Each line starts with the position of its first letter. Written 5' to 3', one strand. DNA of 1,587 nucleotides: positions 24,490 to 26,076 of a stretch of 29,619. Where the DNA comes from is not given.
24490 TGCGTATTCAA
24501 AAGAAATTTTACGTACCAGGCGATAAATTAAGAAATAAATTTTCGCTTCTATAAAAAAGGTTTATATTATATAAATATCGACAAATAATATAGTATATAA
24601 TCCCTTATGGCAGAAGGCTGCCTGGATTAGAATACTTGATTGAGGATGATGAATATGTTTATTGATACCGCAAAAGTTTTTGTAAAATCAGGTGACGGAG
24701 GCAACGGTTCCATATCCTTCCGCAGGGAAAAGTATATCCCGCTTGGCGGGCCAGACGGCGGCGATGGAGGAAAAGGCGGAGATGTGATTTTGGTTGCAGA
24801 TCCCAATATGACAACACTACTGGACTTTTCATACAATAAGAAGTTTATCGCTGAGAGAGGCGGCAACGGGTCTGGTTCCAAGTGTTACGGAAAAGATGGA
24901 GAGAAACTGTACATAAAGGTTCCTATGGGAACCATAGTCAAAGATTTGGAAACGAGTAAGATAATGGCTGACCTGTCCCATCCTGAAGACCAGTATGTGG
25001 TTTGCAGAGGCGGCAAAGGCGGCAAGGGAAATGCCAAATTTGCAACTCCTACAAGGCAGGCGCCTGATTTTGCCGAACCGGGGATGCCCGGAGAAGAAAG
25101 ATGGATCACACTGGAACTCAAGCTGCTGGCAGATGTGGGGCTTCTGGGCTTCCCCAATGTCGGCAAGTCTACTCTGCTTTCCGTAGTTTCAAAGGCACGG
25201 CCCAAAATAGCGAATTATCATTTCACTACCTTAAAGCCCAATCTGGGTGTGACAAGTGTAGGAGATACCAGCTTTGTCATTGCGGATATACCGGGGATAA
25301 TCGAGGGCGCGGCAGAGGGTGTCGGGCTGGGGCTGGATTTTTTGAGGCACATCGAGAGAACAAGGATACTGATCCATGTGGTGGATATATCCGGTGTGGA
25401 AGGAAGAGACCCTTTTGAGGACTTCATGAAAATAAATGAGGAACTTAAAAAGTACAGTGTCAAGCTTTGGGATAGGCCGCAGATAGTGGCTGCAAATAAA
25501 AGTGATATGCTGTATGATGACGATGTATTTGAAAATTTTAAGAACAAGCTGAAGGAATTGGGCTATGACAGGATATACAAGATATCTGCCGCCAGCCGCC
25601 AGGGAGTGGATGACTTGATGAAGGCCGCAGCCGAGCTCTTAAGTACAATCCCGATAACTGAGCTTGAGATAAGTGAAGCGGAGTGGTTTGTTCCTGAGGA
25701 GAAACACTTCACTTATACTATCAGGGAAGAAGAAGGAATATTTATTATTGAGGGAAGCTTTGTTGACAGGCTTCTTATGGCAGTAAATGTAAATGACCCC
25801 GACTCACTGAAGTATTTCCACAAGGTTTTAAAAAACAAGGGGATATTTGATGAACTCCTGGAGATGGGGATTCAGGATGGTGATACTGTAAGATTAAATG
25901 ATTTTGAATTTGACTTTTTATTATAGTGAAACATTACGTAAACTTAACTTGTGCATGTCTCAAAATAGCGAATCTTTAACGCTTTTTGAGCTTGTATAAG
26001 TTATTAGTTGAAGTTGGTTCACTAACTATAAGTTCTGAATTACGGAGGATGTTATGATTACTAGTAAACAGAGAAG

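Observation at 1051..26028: Dispersed ~100-bp nested-palindrome repeat family with 2-bp flanking duplications, seven copies in 30 kb of housekeeping DNA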

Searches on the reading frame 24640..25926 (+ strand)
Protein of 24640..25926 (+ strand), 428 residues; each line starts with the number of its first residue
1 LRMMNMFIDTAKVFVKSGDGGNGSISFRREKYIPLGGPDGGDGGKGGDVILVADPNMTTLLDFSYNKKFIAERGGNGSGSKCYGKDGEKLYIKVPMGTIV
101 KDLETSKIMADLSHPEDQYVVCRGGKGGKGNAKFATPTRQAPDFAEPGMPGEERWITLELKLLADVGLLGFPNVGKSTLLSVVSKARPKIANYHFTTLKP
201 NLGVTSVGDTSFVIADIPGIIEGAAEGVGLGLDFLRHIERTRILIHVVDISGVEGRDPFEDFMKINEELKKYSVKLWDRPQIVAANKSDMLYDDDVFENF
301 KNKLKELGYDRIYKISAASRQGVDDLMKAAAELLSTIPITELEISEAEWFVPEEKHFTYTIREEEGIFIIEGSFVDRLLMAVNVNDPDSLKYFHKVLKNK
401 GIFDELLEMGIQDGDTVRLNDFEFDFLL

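Call 17: find_related_loci(query=window:24640-25926:+, collection=genome_contigs, flank=3000)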
Query window:24640-25926:+ (428 aa) in genome_contigs; peptide patterns used: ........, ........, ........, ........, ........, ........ (x = any residue, [..] = any of these).
227 stretches matched a pattern; 182 encode a relative of the query (tblastn E <= 1e-3); the best 80 are kept; 80 distinct loci.
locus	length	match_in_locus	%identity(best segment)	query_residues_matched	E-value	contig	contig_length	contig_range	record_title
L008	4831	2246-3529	88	1-428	0e+0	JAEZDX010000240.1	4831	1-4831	MAG: Bacillota bacterium isolate OH_CBrB_310 k127_465988, whole genome shotgun sequence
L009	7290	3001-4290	85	1-428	0e+0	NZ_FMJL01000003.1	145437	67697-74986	Clostridium sp. N3C, whole genome shotgun sequence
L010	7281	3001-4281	84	4-428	0e+0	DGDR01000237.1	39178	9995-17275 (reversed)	MAG TPA_asm: Clostridium sp. UBA3947 UBA3947_contig_18159, whole genome shotgun sequence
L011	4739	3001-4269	80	1-421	0e+0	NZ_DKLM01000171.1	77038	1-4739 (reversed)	MAG: Clostridium sp. UBA6640 UBA6640_contig_591, whole genome shotgun sequence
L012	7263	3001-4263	82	2-421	0e+0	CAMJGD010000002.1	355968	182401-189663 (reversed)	MAG: uncultured Clostridiaceae bacterium isolate SRR12377477_bin.18_metawrap_v1.3_MAG genome assembly, contig: SRR123774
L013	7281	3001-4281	80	6-427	0e+0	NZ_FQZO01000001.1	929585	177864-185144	Clostridium amylolyticum strain DSM 21864, whole genome shotgun sequence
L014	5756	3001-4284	81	6-428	0e+0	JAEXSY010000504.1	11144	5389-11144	MAG: Bacillota bacterium isolate OH_HBrB_329 k127_2015331, whole genome shotgun sequence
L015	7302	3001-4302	79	2-428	0e+0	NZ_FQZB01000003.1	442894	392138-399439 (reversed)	Clostridium cavendishii DSM 21758, whole genome shotgun sequence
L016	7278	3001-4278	81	5-428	0e+0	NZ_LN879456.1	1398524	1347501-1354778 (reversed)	Desnuesiella massiliensis strain mt10, whole genome shotgun sequence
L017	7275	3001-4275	79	6-428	0e+0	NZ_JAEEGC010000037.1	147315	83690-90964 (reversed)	Clostridium thailandense strain PL3 NG-25456_PL3_lib407054_6879_1_1_contig_37, whole genome shotgun sequence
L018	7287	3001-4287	79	2-428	0e+0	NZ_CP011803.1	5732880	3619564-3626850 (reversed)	Clostridium carboxidivorans P7 chromosome, complete genome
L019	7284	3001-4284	81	6-428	0e+0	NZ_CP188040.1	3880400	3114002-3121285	Alloiococcus sp. CFN-8 chromosome, complete genome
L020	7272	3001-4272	81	6-428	0e+0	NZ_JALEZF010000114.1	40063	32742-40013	MAG: Clostridium sp. isolate SUG470 k141_138112, whole genome shotgun sequence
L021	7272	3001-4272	80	6-428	0e+0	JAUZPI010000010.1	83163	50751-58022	MAG: Bacillota bacterium isolate bin61(3d) FBKKOBCF_10, whole genome shotgun sequence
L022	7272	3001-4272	80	6-428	0e+0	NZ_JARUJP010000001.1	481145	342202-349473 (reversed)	Clostridium tanneri strain A1-XYC3 assembly_contig_1, whole genome shotgun sequence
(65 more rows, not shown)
